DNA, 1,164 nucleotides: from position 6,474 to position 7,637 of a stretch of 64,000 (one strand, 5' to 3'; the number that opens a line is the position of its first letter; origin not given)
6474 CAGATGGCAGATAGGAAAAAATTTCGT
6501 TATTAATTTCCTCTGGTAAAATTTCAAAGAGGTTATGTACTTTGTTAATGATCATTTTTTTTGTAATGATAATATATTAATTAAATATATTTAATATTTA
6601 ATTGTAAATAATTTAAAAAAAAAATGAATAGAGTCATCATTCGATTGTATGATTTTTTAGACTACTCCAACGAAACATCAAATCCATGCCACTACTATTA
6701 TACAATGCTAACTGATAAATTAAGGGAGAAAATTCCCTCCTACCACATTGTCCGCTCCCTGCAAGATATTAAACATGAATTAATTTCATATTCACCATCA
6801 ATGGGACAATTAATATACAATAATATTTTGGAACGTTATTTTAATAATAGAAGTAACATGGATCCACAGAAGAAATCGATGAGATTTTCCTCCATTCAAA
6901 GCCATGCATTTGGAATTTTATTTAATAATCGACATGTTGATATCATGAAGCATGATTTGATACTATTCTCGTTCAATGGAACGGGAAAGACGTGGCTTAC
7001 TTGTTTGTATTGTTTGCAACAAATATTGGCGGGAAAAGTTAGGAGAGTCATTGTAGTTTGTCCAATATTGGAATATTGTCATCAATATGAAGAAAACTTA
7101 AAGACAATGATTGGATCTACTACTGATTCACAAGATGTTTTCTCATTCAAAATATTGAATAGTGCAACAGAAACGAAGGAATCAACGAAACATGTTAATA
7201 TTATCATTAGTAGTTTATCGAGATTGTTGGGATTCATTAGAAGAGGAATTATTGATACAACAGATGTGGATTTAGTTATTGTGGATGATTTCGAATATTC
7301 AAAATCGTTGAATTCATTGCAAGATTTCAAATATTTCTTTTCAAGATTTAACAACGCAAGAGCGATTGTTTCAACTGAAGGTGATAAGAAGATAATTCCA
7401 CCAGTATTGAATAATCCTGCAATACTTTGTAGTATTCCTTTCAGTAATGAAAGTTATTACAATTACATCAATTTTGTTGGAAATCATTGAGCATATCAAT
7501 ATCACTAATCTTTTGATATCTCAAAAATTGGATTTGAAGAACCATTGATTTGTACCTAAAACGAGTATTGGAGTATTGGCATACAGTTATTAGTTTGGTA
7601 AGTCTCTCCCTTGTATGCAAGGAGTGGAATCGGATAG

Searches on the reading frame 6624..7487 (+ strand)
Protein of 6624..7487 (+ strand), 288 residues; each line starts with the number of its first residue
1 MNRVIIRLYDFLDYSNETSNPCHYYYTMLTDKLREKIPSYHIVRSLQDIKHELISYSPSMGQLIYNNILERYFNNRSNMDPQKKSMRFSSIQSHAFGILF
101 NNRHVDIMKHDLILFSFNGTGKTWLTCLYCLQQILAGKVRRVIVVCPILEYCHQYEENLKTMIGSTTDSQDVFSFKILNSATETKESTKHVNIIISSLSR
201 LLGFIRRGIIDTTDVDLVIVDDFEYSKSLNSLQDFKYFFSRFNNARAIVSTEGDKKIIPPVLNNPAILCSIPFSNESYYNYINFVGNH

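Call 6: search_protein_families(library=pfam, proteins=[window:6624-7487:+], max_evalue=0.1)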
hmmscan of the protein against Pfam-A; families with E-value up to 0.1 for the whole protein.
window:6624-7487:+ (288 aa): 4 families
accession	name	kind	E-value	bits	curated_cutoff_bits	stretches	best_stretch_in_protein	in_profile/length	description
PF00270.35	DEAD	-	4.1e-11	43.3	26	1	108-243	13-146/167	DEAD/DEAH box helicase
PF04851.21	ResIII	-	1.7e-06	28.5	22.5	1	108-224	22-135/164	Type III restriction enzyme, res subunit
PF02562.22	PhoH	-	4.4e-06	26.8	27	1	109-183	18-89/205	PhoH-like protein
PF03237.21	Terminase_6N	-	0.078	13.1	22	0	17-51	134-174/215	Terminase large subunit, T4likevirus-type, N-terminal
